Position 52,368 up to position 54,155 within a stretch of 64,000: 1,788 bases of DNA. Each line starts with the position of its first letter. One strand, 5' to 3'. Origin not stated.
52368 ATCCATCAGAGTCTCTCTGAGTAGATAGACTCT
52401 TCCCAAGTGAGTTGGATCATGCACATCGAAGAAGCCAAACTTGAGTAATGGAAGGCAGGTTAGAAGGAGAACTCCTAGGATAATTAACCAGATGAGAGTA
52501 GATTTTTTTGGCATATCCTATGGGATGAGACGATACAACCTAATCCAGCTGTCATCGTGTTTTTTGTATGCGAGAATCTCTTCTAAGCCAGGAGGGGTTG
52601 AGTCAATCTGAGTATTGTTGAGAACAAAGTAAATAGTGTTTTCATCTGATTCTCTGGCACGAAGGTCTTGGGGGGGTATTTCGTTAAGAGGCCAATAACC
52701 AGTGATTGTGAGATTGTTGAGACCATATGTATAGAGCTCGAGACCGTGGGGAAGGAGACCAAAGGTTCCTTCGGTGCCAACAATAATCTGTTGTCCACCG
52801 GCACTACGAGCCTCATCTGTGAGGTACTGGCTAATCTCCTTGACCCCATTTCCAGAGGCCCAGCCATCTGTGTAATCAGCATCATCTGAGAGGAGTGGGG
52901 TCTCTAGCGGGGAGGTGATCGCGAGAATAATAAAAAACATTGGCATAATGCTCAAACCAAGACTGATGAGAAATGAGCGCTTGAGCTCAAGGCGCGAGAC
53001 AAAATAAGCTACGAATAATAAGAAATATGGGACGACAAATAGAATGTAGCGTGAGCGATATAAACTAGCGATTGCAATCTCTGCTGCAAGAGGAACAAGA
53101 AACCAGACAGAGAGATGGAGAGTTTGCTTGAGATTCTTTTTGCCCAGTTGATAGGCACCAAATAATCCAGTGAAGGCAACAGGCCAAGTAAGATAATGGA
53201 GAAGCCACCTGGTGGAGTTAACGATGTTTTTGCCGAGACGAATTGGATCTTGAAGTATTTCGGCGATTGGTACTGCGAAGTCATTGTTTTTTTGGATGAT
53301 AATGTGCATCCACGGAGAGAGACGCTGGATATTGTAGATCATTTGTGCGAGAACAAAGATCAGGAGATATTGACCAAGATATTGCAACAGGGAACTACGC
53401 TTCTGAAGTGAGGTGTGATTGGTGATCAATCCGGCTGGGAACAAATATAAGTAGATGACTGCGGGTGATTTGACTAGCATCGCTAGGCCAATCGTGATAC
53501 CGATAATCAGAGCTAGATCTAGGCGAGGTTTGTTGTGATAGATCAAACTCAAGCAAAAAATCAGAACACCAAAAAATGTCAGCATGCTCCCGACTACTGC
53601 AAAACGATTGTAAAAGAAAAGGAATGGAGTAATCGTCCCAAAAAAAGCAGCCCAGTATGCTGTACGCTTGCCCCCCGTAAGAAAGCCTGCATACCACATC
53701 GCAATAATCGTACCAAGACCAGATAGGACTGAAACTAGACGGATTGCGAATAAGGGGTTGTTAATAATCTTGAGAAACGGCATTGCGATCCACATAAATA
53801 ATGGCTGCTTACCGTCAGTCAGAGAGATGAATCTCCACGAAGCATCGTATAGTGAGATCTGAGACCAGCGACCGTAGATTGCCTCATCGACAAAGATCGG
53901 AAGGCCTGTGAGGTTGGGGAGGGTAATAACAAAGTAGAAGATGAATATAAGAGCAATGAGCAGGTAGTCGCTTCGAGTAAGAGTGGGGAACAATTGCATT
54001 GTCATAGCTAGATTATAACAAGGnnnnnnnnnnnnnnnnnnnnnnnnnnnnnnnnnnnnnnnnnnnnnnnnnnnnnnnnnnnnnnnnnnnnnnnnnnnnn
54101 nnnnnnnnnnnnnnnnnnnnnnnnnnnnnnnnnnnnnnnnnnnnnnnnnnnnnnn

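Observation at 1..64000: Giant co-directional glycosylation locus with about 16 GT-C (ArnT/PMT_2-like) paralogs in 64 kb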

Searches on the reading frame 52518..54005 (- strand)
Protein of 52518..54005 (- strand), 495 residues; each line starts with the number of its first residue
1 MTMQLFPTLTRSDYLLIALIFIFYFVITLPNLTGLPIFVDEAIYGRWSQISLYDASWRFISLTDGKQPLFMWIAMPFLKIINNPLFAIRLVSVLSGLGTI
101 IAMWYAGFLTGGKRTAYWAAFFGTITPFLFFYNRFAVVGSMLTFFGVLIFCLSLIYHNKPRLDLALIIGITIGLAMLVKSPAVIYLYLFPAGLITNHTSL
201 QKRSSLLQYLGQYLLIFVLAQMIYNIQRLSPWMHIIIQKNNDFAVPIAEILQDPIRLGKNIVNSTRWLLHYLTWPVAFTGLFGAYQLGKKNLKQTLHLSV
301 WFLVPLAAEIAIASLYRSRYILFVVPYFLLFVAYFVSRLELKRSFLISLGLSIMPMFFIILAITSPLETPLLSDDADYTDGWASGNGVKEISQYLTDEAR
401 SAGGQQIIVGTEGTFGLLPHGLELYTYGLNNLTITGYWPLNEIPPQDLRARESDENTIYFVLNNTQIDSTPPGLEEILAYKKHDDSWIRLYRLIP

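Call 8: search_protein_families(library=pfam, proteins=[window:52518-54005:-], max_evalue=0.01)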
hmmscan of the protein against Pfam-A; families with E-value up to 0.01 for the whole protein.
window:52518-54005:- (495 aa): 2 families
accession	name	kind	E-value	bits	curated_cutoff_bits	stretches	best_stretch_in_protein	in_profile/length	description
PF13231.12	PMT_2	-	2.7e-11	44.4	26.1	1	68-218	4-152/160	Dolichyl-phosphate-mannose-protein mannosyltransferase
PF02366.24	PMT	-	1.2e-10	41.8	22.7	1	64-248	60-231/245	Dolichyl-phosphate-mannose-protein mannosyltransferase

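Call 79: search_solved_structures(query=window:52518-54005:-, max_evalue=1)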
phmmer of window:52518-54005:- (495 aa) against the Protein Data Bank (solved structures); distinct sequences matched with E-value up to 1: 0.
